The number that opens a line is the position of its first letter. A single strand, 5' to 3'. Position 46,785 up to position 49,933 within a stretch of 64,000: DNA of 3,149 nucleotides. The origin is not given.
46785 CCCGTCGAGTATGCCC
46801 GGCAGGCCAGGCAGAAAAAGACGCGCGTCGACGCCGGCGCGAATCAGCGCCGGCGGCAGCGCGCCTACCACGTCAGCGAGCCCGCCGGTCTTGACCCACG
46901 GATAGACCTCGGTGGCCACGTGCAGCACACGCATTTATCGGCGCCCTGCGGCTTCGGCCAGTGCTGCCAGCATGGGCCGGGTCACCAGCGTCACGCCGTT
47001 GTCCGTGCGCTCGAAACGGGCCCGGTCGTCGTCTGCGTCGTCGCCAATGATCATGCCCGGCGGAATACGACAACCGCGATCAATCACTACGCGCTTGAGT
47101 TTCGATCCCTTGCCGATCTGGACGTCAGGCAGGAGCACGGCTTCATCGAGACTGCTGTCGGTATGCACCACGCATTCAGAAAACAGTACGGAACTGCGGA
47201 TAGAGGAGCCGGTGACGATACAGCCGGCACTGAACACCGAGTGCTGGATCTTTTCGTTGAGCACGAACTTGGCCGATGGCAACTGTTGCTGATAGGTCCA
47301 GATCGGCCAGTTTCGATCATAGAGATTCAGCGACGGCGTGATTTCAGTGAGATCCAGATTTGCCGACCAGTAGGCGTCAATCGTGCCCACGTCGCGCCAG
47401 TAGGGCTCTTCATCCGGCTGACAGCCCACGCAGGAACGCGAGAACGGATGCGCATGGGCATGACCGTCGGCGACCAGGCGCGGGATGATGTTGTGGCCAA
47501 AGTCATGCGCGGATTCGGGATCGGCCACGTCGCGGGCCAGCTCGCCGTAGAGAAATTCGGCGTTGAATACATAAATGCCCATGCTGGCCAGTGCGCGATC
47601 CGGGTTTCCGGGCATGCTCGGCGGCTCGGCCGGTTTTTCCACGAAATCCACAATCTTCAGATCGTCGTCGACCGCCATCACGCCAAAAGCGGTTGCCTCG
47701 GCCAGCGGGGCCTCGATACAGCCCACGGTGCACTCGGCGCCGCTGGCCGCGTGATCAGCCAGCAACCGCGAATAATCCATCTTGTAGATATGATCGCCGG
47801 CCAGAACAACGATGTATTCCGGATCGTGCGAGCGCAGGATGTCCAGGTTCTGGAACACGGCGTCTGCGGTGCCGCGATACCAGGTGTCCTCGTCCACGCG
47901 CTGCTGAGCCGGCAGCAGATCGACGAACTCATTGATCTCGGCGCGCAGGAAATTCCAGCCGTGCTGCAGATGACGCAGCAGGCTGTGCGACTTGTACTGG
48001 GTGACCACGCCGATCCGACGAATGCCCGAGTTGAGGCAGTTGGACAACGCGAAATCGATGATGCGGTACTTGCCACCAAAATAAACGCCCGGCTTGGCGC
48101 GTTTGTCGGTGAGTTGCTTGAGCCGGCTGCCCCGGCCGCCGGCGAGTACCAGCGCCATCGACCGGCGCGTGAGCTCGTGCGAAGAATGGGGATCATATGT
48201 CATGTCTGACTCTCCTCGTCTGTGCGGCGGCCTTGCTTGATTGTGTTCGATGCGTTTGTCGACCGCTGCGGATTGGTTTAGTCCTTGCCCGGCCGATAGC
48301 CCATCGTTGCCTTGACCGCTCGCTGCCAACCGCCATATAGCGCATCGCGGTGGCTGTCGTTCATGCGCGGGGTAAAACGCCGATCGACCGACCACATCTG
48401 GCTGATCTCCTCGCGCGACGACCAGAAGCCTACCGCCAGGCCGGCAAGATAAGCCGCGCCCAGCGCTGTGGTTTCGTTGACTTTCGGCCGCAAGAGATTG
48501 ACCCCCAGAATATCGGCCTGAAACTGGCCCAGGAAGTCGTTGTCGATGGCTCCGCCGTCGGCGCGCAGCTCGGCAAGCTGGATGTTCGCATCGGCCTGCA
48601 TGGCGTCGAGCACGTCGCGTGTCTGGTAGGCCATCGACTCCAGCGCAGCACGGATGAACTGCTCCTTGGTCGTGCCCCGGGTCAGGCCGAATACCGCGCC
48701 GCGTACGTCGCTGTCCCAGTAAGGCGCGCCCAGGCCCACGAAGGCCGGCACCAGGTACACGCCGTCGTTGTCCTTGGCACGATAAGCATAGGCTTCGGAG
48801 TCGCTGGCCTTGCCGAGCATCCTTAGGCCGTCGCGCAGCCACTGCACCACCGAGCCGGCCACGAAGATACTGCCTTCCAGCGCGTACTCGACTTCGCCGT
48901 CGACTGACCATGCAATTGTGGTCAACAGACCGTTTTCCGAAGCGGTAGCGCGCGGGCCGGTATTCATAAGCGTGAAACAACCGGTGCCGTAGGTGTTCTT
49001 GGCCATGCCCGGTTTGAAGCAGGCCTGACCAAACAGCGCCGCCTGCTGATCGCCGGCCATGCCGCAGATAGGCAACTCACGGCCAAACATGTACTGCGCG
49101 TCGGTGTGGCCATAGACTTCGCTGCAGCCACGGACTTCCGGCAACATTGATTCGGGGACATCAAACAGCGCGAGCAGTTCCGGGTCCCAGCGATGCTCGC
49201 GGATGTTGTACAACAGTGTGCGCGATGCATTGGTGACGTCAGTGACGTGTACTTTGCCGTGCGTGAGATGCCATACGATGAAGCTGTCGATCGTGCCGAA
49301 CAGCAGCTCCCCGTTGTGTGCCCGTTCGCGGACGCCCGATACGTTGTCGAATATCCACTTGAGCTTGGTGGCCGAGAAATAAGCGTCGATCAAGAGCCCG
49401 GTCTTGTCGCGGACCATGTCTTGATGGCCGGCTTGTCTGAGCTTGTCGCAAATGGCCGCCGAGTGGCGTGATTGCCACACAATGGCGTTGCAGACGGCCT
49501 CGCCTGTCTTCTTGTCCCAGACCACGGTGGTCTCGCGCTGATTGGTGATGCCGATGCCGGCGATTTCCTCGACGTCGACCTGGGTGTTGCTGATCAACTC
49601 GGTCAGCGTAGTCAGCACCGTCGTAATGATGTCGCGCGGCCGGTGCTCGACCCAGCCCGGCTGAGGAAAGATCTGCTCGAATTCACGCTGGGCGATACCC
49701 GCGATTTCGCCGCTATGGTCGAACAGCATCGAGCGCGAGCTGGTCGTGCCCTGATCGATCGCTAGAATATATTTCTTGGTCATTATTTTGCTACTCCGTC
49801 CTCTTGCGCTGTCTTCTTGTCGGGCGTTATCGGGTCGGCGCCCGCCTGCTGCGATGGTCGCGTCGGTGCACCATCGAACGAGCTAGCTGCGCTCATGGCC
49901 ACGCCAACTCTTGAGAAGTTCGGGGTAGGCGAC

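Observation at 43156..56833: One co-oriented cluster appears to encode a glycerol-to-glycogen pathway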

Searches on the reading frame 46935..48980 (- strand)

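Call 3: search_protein_families(library=pfam, proteins=[window:46935-48980:-])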
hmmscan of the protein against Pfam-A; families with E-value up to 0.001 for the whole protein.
window:46935-48980:- (681 aa): 5 families
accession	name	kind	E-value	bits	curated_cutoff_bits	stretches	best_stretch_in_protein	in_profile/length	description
PF00483.29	NTP_transferase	-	4.2e-63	213.6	21.2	1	276-545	2-243/245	Nucleotidyl transferase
PF24894.1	Hexapep_GlmU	-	6.4e-31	107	23.3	1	568-666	1-104/104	GlmU-like, C-terminal hexapeptide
PF12804.13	NTP_transf_3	-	5.1e-08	33.7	27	1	276-420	1-121/160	MobA-like NTP transferase domain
PF25247.1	LbH_GLGC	-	7.1e-07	29.7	27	1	567-617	3-52/135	GLGC left-handed parallel beta-helix domain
PF25084.1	LbH_EIF2B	-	3.8e-06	27.3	54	1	587-644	29-86/105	EIF2B subunit epsilon LbH domain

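Call 4: search_protein_families(library=ncbifam, proteins=[window:46935-48980:-])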
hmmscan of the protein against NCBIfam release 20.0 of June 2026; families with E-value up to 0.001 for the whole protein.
window:46935-48980:- (681 aa): 20 families
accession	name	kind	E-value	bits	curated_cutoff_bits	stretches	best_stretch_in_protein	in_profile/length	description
NF001947.0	PRK00725.1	subfamily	1.3e-200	666.6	470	1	265-675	8-423/426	glucose-1-phosphate adenylyltransferase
TIGR02091.1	glgC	equivalog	2.8e-151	503.7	424.9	1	275-646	2-363/364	glucose-1-phosphate adenylyltransferase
NF002023.0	PRK00844.1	subfamily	1.7e-148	494.8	458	1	273-668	6-404/408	glucose-1-phosphate adenylyltransferase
NF003670.0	PRK05293.1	equivalog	1.2e-115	386.6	470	1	273-652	4-365/382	glucose-1-phosphate adenylyltransferase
NF002772.0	PRK02862.1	equivalog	2.2e-94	316.6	537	1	272-617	2-345/429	glucose-1-phosphate adenylyltransferase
TIGR02092.1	glgD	equivalog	1.7e-42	145.8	236.6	1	275-643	4-352/370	glucose-1-phosphate adenylyltransferase subunit GlgD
NF052502.1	man1P_GTase_Rv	exception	5.9e-25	87.9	440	1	276-639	3-324/352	mannose-1-phosphate guanylyltransferase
TIGR03992.1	Arch_glmU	subfamily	4.4e-17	62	292.1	1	276-476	3-172/393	bifunctional sugar-1-phosphate nucleotidylyltransferase/acetyltransferase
TIGR01208.1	rmlA_long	equivalog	1.2e-16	60.5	320.25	1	276-474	2-176/353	glucose-1-phosphate thymidylyltransferase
NF041313.1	UDPGP_AglF_Halo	equivalog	3.3e-16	59.4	400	1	276-456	3-165/234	UTP--glucose-1-phosphate uridylyltransferase AglF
TIGR01173.1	glmU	equivalog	1.1e-07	31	366.85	1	276-483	3-183/452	bifunctional UDP-N-acetylglucosamine diphosphorylase/glucosamine-1-phosphate N-acetyltransferase GlmU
NF041173.1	Sug_nt_acttase_Thmprot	equivalog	2e-06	27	600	1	276-456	3-159/405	bifunctional sugar-1-phosphate nucleotidylyltransferase/acetyltransferase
TIGR01207.1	rmlA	equivalog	2.6e-06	26.8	360.65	1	277-456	3-166/286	glucose-1-phosphate thymidylyltransferase RfbA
NF045761.1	NAMPUrTaseMurU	equivalog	3.6e-06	27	250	1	276-344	3-70/226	N-acetylmuramate alpha-1-phosphate uridylyltransferase MurU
NF010932.0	PRK14352.1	equivalog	2.1e-05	23.4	611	1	272-485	5-196/488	bifunctional UDP-N-acetylglucosamine diphosphorylase/glucosamine-1-phosphate N-acetyltransferase GlmU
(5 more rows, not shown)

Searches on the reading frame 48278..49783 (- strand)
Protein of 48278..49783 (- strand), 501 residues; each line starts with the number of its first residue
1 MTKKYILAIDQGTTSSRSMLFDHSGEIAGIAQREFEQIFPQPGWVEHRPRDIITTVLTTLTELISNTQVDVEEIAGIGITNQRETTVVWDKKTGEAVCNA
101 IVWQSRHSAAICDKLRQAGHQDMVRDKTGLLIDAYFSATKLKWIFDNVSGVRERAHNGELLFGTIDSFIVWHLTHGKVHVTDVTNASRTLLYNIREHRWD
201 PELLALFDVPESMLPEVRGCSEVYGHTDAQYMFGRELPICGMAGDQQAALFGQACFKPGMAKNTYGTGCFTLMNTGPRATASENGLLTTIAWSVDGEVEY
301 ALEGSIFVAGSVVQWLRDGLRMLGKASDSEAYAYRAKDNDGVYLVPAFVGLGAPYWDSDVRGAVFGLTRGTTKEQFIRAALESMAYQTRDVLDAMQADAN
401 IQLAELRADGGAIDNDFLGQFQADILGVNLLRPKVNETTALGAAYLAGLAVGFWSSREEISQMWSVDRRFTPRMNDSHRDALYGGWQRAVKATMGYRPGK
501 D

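Call 3: search_protein_families(library=pfam, proteins=[window:48278-49783:-])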
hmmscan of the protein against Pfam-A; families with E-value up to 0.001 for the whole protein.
window:48278-49783:- (501 aa): 2 families
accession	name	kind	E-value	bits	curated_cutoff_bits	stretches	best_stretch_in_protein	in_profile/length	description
PF00370.27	FGGY_N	-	5e-76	256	28.8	1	5-252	1-245/245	FGGY family of carbohydrate kinases, N-terminal domain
PF02782.22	FGGY_C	-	1.3e-44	152.8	27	1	262-450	2-197/198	FGGY family of carbohydrate kinases, C-terminal domain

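Call 4: search_protein_families(library=ncbifam, proteins=[window:48278-49783:-])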
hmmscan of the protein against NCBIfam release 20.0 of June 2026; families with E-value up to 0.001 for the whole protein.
window:48278-49783:- (501 aa): 12 families
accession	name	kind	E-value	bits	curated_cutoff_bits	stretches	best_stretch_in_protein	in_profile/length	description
NF000756.0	PRK00047.1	subfamily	1.6e-250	831.6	498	1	2-497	3-498/502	glycerol kinase GlpK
TIGR01311.1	glycerol_kin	equivalog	7.5e-218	723.8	590.35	1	4-495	1-495/496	glycerol kinase GlpK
TIGR01312.1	XylB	equivalog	6.5e-62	209.6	380.25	1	8-470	2-458/481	xylulokinase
TIGR01314.1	gntK_FGGY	equivalog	3.6e-44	151.1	648.55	1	5-475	1-474/505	gluconokinase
NF008187.0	PRK10939.1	equivalog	2.9e-30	105.4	528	2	2-325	2-321/521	autoinducer-2 kinase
TIGR02628.1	fuculo_kin_coli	equivalog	6.5e-28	97.9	470.9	1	6-470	3-462/465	L-fuculokinase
TIGR01315.1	5C_CHO_kinase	subfamily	1.6e-26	93.2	408.7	2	311-481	353-525/541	FGGY family pentulose kinase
NF011601.0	PRK15027.1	equivalog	9.9e-24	83.6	912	1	7-483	3-465/484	xylulokinase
NF003154.0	PRK04123.1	equivalog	7e-22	77.8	428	2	349-487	390-531/554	ribulokinase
TIGR01234.1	L-ribulokinase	equivalog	4.1e-18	65.4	583.25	2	329-488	363-525/536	ribulokinase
NF007925.0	PRK10640.1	equivalog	1.5e-14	53.3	639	1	1-249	1-240/489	rhamnulokinase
TIGR02627.1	rhamnulo_kin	equivalog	1.5e-13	50.1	527.95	1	8-243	2-228/454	rhamnulokinase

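Call 15: find_homologous_proteins(query=window:48278-49783:-, max_evalue=1e-100)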
Query window:48278-49783:- (501 aa): 8000 proteins with E <= 1e-100 among 8000 candidates; the best 120 are listed.
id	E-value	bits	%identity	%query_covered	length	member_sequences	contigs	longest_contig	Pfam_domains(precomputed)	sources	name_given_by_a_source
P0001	0.0e+0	1156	100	100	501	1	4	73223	PF00370.28,PF02782.23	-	-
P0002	1.3e-286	969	84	100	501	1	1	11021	PF00370.28,PF02782.23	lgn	-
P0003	5.4e-286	967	84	99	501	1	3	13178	PF00370.28,PF02782.23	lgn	-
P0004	4.4e-282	954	81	100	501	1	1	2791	PF00370.28,PF02782.23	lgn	-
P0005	4.6e-280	947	81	100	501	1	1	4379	PF00370.28,PF02782.23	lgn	-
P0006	1.9e-277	939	81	99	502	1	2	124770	PF00370.28,PF02782.23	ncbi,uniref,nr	ncbi:glycerol kinase GlpK [Chromohalobacter japonicus]|uniref:glycerol kinase GlpK n=1 Tax=Chromohal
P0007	3.6e-277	938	81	99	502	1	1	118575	PF00370.28,PF02782.23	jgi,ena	-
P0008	1.8e-276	936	80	99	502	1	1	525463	PF00370.28,PF02782.23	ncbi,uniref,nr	ncbi:glycerol kinase GlpK [Chromohalobacter japonicus]|uniref:glycerol kinase GlpK n=1 Tax=Chromohal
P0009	1.0e-275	933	80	99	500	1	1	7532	PF00370.28,PF02782.23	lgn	-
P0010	1.8e-275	932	79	99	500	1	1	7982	PF00370.28,PF02782.23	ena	-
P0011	2.2e-275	932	80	99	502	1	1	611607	PF00370.28,PF02782.23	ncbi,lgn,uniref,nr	ncbi:glycerol kinase GlpK [Chromohalobacter sp. HP20-39]|uniref:glycerol kinase GlpK n=1 Tax=Chromoh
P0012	2.6e-275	932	80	99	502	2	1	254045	PF00370.28,PF02782.23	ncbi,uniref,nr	ncbi:glycerol kinase GlpK [Chromohalobacter nigrandesensis]|uniref:glycerol kinase GlpK n=1 Tax=Chro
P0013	5.2e-275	931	80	99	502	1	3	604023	PF00370.28,PF02782.23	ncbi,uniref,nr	ncbi:glycerol kinase GlpK [Chromohalobacter canadensis]|uniref:glycerol kinase GlpK n=1 Tax=Chromoha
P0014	7.3e-275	930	80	99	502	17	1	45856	PF00370.28,PF02782.23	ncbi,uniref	ncbi:glycerol kinase GlpK [Chromohalobacter japonicus]|uniref:glycerol kinase GlpK n=1 Tax=Chromohal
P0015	4.8e-274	928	80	99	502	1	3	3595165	PF00370.28,PF02782.23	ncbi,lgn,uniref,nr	ncbi:glycerol kinase GlpK [Chromohalobacter canadensis]|uniref:Glycerol kinase n=1 Tax=Chromohalobac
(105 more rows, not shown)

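Call 16: find_encoding_contigs(protein=P0001, flank=10000, max_places=6)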
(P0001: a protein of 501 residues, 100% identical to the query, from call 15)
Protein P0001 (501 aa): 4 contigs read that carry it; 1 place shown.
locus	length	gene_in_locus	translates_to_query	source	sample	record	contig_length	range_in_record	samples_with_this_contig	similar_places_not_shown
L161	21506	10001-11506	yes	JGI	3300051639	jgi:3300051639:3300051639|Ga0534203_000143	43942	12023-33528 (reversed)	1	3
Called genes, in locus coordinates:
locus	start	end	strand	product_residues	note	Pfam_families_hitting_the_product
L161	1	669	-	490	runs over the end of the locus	PF10423:AMNp_N, PF01048:PNP_UDP_1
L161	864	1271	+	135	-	PF17723:RHH_8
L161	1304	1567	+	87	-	-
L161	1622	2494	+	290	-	PF03417:AAT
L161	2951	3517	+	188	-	PF01266:DAO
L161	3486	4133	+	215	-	-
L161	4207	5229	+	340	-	PF00316:FBPase, PF18913:FBPase_C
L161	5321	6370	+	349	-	PF01791:DeoC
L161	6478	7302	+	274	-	PF02878:PGM_PMM_I, PF00408:PGM_PMM_IV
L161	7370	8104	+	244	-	PF00230:MIP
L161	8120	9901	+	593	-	PF01547:SBP_bac_1 (faint)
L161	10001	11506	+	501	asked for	PF00370:FGGY_N, PF02782:FGGY_C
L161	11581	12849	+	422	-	PF00483:NTP_transferase, PF12804:NTP_transf_3, PF24894:Hexapep_GlmU, PF25084:LbH_EIF2B (weak), PF25247:LbH_GLGC (faint)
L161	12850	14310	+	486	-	PF08323:Glyco_transf_5, PF13579:Glyco_trans_4_4, PF13439:Glyco_transf_4, PF20706:GT4-conflict (weak), PF00534:Glycos_transf_1, PF13692:Glyco_trans_1_4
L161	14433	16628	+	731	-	PF22019:GlgB_N, PF02922:CBM_48, PF00128:Alpha-amylase, PF02806:Alpha-amylase_C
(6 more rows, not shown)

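Call 17: find_encoding_contigs(protein=P0002, flank=10000, max_places=4)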
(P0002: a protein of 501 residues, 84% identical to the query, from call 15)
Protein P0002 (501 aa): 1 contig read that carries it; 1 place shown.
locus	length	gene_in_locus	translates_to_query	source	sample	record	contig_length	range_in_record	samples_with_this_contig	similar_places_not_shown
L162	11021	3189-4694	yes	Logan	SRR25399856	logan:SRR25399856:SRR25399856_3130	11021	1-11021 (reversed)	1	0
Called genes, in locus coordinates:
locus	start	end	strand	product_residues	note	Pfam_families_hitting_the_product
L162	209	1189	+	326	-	PF00126:HTH_1, PF03466:LysR_substrate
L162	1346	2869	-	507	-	PF01266:DAO, PF16901:DAO_C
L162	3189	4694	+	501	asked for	PF00370:FGGY_N, PF02782:FGGY_C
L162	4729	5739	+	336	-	PF00044:Gp_dh_N, PF02800:Gp_dh_C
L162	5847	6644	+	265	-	PF08220:HTH_DeoR, PF00455:DeoRC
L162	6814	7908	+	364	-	PF00005:ABC_tran, PF08402:TOBE_2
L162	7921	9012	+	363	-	PF00005:ABC_tran, PF17912:OB_MalK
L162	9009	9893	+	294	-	PF00528:BPD_transp_1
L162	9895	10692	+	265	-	PF00528:BPD_transp_1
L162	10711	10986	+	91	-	PF09928:DUF2160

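Call 18: find_encoding_contigs(protein=P0003, flank=10000, max_places=4)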
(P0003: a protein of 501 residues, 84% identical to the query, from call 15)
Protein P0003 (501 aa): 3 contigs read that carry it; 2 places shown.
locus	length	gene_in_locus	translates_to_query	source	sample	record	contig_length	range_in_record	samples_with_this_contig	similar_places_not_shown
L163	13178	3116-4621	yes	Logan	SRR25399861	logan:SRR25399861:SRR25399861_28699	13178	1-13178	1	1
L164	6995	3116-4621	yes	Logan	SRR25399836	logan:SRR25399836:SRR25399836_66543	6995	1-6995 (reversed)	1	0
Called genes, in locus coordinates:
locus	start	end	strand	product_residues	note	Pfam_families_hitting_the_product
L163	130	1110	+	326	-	PF00126:HTH_1, PF03466:LysR_substrate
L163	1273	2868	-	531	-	PF01266:DAO, PF16901:DAO_C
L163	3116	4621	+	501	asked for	PF00370:FGGY_N, PF02782:FGGY_C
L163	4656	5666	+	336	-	PF00044:Gp_dh_N, PF02800:Gp_dh_C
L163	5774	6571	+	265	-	PF08220:HTH_DeoR, PF08279:HTH_11 (faint), PF00455:DeoRC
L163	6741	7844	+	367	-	PF00005:ABC_tran, PF08402:TOBE_2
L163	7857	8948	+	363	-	PF00005:ABC_tran, PF17912:OB_MalK, PF08402:TOBE_2 (weak)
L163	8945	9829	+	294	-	PF00528:BPD_transp_1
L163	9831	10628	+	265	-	PF00528:BPD_transp_1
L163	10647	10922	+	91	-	PF09928:DUF2160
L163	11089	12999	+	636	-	PF01547:SBP_bac_1, PF13416:SBP_bac_8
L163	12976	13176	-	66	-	?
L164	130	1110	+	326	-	PF00126:HTH_1, PF03466:LysR_substrate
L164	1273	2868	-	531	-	PF01266:DAO, PF16901:DAO_C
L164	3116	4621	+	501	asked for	PF00370:FGGY_N, PF02782:FGGY_C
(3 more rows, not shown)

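Call 74: search_protein_families(library=ncbifam, proteins=[L163:11089-12999:+], max_evalue=0.01)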
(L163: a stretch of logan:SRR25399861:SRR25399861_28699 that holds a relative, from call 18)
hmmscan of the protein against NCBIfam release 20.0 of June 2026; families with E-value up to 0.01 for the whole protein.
L163:11089-12999:+ (636 aa): 1 family
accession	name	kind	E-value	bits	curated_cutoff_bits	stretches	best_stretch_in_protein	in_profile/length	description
TIGR02811.1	formate_TAT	hypoth_equivalog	0.0034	17.7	48.45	1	16-49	8-41/66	formate dehydrogenase region TAT target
